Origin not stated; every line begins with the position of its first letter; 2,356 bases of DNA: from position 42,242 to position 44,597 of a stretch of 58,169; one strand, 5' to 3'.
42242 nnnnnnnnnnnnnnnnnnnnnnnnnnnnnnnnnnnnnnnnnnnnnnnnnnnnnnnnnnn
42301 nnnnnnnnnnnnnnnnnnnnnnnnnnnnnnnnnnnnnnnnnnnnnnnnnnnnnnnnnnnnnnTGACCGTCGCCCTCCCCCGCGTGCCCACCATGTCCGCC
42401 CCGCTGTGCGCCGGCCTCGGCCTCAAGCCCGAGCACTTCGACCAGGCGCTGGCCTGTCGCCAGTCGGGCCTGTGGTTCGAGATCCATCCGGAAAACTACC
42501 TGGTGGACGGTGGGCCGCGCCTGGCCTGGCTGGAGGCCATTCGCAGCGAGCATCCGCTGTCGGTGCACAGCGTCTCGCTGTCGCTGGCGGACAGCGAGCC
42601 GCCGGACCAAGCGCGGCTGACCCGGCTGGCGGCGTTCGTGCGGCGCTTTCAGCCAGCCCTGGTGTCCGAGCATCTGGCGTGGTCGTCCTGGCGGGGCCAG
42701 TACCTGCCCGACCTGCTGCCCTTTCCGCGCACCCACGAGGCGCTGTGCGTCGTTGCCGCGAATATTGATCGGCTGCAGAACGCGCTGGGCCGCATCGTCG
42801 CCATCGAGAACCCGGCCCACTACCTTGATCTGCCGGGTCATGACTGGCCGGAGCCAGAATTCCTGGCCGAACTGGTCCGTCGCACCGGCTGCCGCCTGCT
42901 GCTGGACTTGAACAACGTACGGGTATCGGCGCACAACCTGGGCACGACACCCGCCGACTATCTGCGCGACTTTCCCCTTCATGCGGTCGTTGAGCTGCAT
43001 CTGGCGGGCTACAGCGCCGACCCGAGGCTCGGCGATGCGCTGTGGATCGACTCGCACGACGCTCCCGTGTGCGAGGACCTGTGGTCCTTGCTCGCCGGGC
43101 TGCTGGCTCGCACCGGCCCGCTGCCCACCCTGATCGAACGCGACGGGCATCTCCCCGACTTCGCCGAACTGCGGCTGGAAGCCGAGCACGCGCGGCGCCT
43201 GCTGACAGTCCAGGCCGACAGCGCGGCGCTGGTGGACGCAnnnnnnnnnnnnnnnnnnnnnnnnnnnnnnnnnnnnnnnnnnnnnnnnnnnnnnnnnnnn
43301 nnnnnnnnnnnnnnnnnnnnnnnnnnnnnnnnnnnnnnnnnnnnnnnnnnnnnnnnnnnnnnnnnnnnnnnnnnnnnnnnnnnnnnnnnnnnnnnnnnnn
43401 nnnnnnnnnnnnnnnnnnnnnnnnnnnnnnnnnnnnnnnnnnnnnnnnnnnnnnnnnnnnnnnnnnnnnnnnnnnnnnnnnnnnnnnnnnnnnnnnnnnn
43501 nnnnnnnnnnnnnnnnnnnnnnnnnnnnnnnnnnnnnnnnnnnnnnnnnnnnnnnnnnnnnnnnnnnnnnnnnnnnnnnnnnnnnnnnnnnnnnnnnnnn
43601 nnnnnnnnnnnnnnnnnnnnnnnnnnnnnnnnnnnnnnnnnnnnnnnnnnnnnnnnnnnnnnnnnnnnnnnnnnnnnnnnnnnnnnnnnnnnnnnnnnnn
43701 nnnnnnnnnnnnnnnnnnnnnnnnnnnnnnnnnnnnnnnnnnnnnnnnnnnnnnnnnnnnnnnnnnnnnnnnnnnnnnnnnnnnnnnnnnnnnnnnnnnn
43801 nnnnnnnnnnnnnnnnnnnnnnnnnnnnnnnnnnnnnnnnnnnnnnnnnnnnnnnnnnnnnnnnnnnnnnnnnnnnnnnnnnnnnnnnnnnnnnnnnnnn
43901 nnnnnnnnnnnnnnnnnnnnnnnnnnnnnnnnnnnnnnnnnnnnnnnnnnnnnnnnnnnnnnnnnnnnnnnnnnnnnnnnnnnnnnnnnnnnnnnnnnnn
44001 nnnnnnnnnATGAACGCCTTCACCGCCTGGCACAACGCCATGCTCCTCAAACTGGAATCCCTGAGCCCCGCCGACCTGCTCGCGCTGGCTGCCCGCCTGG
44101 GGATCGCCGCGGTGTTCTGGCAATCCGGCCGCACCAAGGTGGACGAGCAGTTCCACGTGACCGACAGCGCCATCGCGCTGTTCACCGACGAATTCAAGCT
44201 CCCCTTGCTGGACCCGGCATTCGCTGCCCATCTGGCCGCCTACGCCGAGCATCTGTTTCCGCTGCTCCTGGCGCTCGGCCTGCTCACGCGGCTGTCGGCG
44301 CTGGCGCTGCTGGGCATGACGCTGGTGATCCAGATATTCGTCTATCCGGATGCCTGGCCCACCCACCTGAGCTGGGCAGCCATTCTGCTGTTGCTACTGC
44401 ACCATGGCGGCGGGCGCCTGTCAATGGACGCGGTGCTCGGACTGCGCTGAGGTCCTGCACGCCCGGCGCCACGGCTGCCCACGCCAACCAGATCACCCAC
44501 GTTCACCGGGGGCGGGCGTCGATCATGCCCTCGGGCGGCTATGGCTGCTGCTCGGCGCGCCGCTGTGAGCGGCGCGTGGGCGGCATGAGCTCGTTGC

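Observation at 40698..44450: Bufferin-type RiPP metallophore cluster under a SigF/NrsF-type ECF switch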

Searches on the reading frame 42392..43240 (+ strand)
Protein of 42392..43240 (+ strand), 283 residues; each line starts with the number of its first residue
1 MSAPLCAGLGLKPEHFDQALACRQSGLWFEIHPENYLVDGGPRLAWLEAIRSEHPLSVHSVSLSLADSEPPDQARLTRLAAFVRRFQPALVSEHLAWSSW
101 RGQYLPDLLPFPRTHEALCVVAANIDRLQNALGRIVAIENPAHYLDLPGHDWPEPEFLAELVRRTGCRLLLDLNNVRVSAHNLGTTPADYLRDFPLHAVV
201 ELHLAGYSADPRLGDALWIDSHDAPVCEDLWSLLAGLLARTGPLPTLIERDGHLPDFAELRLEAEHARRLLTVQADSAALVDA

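Call 3: search_protein_families(library=pfam, proteins=[window:42392-43240:+], max_evalue=0.01)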
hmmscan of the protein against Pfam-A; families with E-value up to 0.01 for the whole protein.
seq(283 aa): 1 family
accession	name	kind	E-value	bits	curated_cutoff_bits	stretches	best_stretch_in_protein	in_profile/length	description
PF05114.20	MbnB_TglH_ChrH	-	2e-90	303.1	25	1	7-271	2-262/263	RiPP precursor modification enzyme MbnB/TglH/ChrH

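Call 16: find_related_loci(query=window:42392-43240:+, collection=genome_contigs, flank=4000)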
Query window:42392-43240:+ (283 aa) in genome_contigs; peptide patterns used: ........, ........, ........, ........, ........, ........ (x = any residue, [..] = any of these).
266 stretches matched a pattern; 127 encode a relative of the query (tblastn E <= 1e-3); the best 80 are kept; 80 distinct loci.
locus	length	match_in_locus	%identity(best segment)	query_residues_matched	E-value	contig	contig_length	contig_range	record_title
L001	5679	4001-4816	62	8-279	3e-105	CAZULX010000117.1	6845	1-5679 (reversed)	MAG TPA_asm: uncultured Streptomycetaceae bacterium isolate binchicken_co31_378 genome assembly, contig: k141_3213408, w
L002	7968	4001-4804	66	5-272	4e-104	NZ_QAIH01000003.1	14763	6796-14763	Acidovorax sp. HMWF029 NODE_3_length_14665_cov_13.483464, whole genome shotgun sequence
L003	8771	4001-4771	65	4-263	8e-103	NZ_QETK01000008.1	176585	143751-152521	Pseudomonas sp. SDI CONTIG_8_length_176585_cov_28.324, whole genome shotgun sequence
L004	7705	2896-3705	64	3-272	1e-101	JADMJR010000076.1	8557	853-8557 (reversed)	MAG: Acidovorax sp. isolate MAG_42 NODE_8243_length_8557_cov_13.994237, whole genome shotgun sequence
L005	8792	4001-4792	61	5-271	7e-101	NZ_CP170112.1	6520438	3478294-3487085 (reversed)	Pseudomonas sp. WOUb67 chromosome, complete genome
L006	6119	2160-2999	58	2-278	4e-100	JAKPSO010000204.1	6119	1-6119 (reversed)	MAG: Pseudomonadota bacterium isolate JPNA_metabat.25 k141_1420917, whole genome shotgun sequence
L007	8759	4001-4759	62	5-257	7e-100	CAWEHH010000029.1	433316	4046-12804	MAG: uncultured beta proteobacterium isolate MFD02840.bin.2.98 genome assembly, contig: contig_47972, whole genome shotg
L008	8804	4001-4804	60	5-272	2e-98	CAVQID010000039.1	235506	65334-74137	MAG: uncultured beta proteobacterium isolate MFD09730.bin.2.125 genome assembly, contig: contig_50164, whole genome shot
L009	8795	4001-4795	59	7-271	2e-98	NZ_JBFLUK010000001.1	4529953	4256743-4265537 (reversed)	Trinickia sp. NRRL B-1857 bc2045_tig00000001, whole genome shotgun sequence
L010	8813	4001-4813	56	1-271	1e-97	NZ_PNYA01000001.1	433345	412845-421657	Trinickia dabaoshanensis strain GIMN1.004 NODE_1_length_433345_cov_18.7545, whole genome shotgun sequence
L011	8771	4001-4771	61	1-257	4e-97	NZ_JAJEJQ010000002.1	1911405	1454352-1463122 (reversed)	Paraburkholderia adhaesiva strain ZD32-2 assembly_2, whole genome shotgun sequence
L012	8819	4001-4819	59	1-271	4e-97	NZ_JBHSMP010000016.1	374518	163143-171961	Paraburkholderia denitrificans strain KACC 12733 platanus_K_default_16, whole genome shotgun sequence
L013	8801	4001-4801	59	6-272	3e-96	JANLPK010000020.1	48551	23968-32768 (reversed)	MAG: Alphaproteobacteria bacterium isolate OTE_38_metabat_391 OTE_38_k141_717235, whole genome shotgun sequence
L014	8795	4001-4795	59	7-271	2e-93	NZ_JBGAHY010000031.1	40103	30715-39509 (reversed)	MAG: Allosphingosinicella sp. isolate MAG_MBR_H125.29 MBRH125-29_opera_contig_2612, whole genome shotgun sequence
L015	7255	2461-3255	58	6-271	5e-93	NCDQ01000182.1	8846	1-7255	MAG: Caulobacter vibrioides isolate 32-67-7 04302015_32_scaffold_4855, whole genome shotgun sequence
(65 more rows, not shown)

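Call 17: search_solved_structures(query=window:42392-43240:+, max_evalue=0.001, show_alignments=2)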
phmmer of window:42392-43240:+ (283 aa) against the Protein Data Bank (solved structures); distinct sequences matched with E-value up to 0.001: 8.
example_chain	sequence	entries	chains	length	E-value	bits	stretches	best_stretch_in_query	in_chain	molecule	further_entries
3bww_A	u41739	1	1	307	1.7e-29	106.3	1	7-209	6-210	Protein of unknown function DUF692/COG3220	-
8hci_D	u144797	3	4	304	5.6e-20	75.1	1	108-259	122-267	DUF692 family protein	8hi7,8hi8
7tcr_A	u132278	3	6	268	2.7e-08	36.8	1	76-239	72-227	Methanobactin biosynthesis cassette protein MbnB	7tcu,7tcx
7fc0_B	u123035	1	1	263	2.8e-08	36.7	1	73-234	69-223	Methanobactin biosynthesis cassette protein MbnB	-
7fc0_E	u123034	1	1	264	2.8e-08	36.7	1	73-234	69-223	Methanobactin biosynthesis cassette protein MbnB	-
7tcw_A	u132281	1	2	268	4.6e-07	32.7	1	76-239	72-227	Methanobactin biosynthesis cassette protein MbnB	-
7dz9_B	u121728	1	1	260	6.9e-07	32.2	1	54-268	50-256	cpMbnB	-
7dz9_A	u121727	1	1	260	6.9e-07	32.2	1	54-268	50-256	MbnB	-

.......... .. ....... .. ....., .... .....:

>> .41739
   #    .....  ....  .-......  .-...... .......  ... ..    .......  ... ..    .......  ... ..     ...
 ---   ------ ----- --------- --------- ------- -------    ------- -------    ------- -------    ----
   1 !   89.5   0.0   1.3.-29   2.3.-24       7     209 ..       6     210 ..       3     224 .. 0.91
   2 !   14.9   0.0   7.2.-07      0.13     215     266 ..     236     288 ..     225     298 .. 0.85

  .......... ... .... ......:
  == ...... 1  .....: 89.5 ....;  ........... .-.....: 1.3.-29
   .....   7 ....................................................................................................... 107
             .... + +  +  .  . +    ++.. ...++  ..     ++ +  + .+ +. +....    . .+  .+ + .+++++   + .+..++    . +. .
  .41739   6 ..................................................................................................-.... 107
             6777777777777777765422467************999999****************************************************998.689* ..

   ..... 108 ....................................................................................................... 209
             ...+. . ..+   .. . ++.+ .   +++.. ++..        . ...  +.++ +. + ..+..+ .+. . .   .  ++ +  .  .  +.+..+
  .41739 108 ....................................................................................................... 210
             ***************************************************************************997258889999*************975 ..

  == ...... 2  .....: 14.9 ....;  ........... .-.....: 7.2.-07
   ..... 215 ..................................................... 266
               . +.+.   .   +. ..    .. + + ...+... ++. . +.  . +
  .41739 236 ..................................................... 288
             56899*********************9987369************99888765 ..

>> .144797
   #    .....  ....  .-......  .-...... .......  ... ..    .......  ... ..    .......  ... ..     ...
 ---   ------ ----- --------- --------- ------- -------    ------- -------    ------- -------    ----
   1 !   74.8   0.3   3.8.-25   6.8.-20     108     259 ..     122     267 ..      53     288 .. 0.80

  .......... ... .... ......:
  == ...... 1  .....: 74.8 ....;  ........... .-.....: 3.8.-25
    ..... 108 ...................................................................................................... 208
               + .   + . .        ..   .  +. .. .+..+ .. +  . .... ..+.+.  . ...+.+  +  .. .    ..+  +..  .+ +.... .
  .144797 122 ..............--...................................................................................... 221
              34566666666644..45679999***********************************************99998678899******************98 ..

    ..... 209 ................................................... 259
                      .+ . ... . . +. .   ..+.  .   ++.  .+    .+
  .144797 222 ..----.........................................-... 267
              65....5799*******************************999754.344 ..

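Call 24: search_protein_families(library=ncbifam, proteins=[window:42392-43240:+], max_evalue=0.001)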
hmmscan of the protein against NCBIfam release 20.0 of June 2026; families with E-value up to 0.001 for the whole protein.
window:42392-43240:+ (283 aa): 5 families
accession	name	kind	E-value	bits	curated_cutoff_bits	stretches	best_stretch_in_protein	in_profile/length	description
NF050167.1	MNIO_BufB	equivalog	2.5e-100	335.1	310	1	7-268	1-262/262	MNIO family bufferin maturase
NF003818.2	PRK05409.1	equivalog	1.8e-56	191.6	360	1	7-269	2-262/264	HvfB family MNIO-type RiPP peptide maturase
NF050151.1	RiPP_MNIO_ApyH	equivalog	1.3e-26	93.4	400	1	50-246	51-254/283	multinuclear non-heme iron-dependent oxidative enzyme ApyH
TIGR04159.2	methbact_MbnB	equivalog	8.9e-15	54.9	325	1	76-237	70-224/261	methanobactin biosynthesis protein MbnB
NF050165.1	MNIO_ChrH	equivalog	1.9e-12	46.9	600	1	56-253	59-260/363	MNIO family chryseobactin maturase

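Call 28: search_solved_structures(query=window:42392-43240:+, max_evalue=0.001, show_alignments=3)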
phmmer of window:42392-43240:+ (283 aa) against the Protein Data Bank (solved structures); distinct sequences matched with E-value up to 0.001: 8.
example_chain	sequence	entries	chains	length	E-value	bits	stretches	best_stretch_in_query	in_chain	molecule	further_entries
3bww_A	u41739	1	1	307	1.7e-29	106.3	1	7-209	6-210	Protein of unknown function DUF692/COG3220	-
8hci_D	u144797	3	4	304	5.6e-20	75.1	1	108-259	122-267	DUF692 family protein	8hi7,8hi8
7tcr_A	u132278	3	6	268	2.7e-08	36.8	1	76-239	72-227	Methanobactin biosynthesis cassette protein MbnB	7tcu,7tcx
7fc0_B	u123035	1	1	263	2.8e-08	36.7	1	73-234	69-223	Methanobactin biosynthesis cassette protein MbnB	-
7fc0_E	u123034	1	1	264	2.8e-08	36.7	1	73-234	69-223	Methanobactin biosynthesis cassette protein MbnB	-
7tcw_A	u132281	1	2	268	4.6e-07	32.7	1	76-239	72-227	Methanobactin biosynthesis cassette protein MbnB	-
7dz9_B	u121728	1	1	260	6.9e-07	32.2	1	54-268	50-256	cpMbnB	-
7dz9_A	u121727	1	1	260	6.9e-07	32.2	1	54-268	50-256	MbnB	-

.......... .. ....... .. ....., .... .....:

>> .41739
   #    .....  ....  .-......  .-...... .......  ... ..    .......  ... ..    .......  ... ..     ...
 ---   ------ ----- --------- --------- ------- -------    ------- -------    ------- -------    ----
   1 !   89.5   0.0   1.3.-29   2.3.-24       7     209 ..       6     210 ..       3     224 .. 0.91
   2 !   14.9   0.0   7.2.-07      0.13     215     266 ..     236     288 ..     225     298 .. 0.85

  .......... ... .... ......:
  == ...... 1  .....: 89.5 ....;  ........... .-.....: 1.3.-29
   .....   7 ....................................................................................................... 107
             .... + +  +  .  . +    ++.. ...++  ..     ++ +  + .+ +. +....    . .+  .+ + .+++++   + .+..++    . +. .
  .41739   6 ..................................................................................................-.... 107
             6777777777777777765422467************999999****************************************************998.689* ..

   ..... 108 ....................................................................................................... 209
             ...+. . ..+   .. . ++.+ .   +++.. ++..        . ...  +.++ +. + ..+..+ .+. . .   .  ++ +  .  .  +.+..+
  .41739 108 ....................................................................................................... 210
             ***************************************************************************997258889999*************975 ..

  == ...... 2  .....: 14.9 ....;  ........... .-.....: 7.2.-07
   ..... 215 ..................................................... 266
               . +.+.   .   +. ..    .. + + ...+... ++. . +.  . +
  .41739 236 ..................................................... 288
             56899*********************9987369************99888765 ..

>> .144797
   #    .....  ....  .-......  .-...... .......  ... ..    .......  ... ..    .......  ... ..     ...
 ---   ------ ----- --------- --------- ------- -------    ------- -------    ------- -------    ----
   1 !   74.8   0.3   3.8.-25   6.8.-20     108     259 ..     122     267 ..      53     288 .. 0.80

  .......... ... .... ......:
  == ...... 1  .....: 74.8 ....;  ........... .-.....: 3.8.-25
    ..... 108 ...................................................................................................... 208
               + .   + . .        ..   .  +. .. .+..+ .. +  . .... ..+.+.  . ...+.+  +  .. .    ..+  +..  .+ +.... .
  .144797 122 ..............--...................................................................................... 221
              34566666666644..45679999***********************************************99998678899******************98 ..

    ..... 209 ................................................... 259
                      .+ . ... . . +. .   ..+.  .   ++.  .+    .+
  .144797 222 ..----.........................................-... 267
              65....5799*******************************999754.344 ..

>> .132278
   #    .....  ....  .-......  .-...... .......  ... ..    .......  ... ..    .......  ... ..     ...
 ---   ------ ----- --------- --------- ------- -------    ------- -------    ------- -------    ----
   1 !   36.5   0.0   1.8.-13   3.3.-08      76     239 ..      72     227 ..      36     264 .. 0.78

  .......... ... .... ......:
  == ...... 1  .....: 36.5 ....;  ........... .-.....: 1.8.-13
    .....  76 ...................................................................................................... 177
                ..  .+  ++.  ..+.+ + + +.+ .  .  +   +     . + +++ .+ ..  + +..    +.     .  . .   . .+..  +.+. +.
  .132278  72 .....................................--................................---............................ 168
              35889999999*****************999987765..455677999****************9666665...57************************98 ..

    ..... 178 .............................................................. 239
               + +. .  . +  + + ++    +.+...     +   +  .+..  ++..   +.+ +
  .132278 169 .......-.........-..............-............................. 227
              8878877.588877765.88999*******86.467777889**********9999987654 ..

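Call 47: search_dna_similar(query=window:42392-43240:+, collection=plasmids, mode=protein, max_rows=40, max_evalue=1e-30)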
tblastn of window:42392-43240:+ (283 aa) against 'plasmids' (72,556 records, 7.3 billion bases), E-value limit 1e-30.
Records with a match: 469; places in all: 538; records where one place covers at least 80% of the query: 465.
Best place of each record, by identity: 60-80% 8; <60% 461.
By first word of the organism name: Ralstonia 135; Escherichia 59; Burkholderia 54; Sinorhizobium 41; Rhizobium 39; Klebsiella 17; Paraburkholderia 16; Shinella 11; Pseudomonas 9; Ensifer 8; and 39 more.
By predicted mobility (MOB-suite, as given by PLSDB): non-mobilizable 195; mobilizable 156; conjugative 118.
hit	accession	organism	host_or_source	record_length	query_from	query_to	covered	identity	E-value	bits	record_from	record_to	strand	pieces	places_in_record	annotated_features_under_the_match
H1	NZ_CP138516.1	Variovorax paradoxus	Legume root,PacBio whole genome assembly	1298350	1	257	91%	63.0%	4e-92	305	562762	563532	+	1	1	none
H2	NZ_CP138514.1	Variovorax paradoxus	Legume root,PacBio whole genome assembly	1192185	1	257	91%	62.6%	4e-92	305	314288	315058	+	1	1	none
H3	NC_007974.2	Cupriavidus metallidurans CH34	-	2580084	1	257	91%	61.5%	1e-87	292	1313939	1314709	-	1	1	none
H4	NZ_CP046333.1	Cupriavidus metallidurans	sedimentation pond in a zinc factory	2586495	1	257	91%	61.5%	1e-87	292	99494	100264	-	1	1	none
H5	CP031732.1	Stenotrophomonas rhizophila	Nusuttodinium aeruginosum,whole organism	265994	4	257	90%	61.8%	3e-83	279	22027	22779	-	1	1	DUF692 domain-containing protein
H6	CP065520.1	Stenotrophomonas rhizophila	Kandelia candel (mangrove),cell culture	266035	4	257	90%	61.8%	3e-83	279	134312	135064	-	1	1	record has no annotation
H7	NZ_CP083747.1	Pseudomonas sp. p1(2021b)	biogas slurry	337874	4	257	90%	61.8%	3e-83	279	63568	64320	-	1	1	DUF692 domain-containing protein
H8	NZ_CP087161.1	Pseudomonas sp. CIP-10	-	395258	4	257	90%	61.8%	3e-83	279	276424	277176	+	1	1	DUF692 domain-containing protein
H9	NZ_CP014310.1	Burkholderia sp. PAMC 26561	single cell,lichen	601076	7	257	89%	58.6%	2e-83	280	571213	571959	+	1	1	DUF692 domain-containing protein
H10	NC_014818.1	Asticcacaulis excentricus CB 48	pond water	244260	5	257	89%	58.1%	1e-76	260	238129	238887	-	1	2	DUF692 domain-containing protein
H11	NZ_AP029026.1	Asticcacaulis sp. DW145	-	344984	5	257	89%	57.3%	2e-74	254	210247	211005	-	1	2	DUF692 domain-containing protein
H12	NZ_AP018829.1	Asticcacaulis excentricus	Lemna minor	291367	5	257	89%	56.9%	3e-75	256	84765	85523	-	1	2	DUF692 domain-containing protein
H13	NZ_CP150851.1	Burkholderia pyrrocinia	-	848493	4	283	99%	47.3%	2e-53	193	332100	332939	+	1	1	DUF692 domain-containing protein | DNA-binding domain-containing protein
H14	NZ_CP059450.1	Azospirillum brasilense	Prokaryotes,soil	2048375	4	257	90%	51.2%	3e-62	219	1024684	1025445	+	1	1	none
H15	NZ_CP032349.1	Azospirillum brasilense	soil sample,Agricultural field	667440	4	257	90%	50.8%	3e-61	216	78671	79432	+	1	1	DUF692 domain-containing protein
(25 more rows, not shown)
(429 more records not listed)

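Call 49: get_annotated_region(hit=H3, flank=3500)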
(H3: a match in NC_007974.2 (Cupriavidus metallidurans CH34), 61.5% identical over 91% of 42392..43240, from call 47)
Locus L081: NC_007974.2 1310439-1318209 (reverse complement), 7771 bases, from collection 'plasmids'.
description: Cupriavidus metallidurans CH34 megaplasmid, complete sequence
organism: Cupriavidus metallidurans CH34 (NCBI taxid 266264)
taxonomy: Bacteria; Pseudomonadota; Betaproteobacteria; Burkholderiales; Burkholderiaceae; Cupriavidus; Cupriavidus metallidurans; Cupriavidus metallidurans CH34
host: -; source: -; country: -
typing (MOB-suite, as given by PLSDB): mobilizable; replicon rep_cluster_104,rep_cluster_1581,rep_cluster_80; relaxase MOBP,MOBP
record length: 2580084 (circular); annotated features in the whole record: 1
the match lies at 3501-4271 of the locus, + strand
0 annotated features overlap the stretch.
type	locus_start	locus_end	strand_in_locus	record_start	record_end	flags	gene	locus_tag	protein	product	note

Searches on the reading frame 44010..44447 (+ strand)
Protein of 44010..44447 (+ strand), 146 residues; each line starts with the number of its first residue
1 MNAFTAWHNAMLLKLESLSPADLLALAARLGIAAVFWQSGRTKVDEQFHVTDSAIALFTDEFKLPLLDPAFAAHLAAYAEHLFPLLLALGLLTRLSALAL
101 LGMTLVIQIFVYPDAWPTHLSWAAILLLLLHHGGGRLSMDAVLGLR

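Call 3: search_protein_families(library=pfam, proteins=[window:44010-44447:+], max_evalue=0.01)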
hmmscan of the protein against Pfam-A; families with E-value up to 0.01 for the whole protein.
seq(146 aa): 2 families
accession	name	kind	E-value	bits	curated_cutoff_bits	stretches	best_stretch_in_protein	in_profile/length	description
PF07681.17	DoxX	-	3e-18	66.7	23.6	1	25-112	2-84/85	DoxX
PF04173.18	DoxD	-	3.4e-05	24.3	22.7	1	76-143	71-144/167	TQO small subunit DoxD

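Call 24: search_protein_families(library=ncbifam, proteins=[window:44010-44447:+], max_evalue=0.001)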
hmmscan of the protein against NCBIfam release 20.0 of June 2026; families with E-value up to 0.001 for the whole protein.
window:44010-44447:+ (146 aa): 1 family
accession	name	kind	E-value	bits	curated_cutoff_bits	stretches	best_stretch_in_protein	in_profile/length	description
NF050144.1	matur_HvfX_fam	equivalog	8.7e-14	52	80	1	24-112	3-88/165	HvfX family Cu-binding RiPP maturation protein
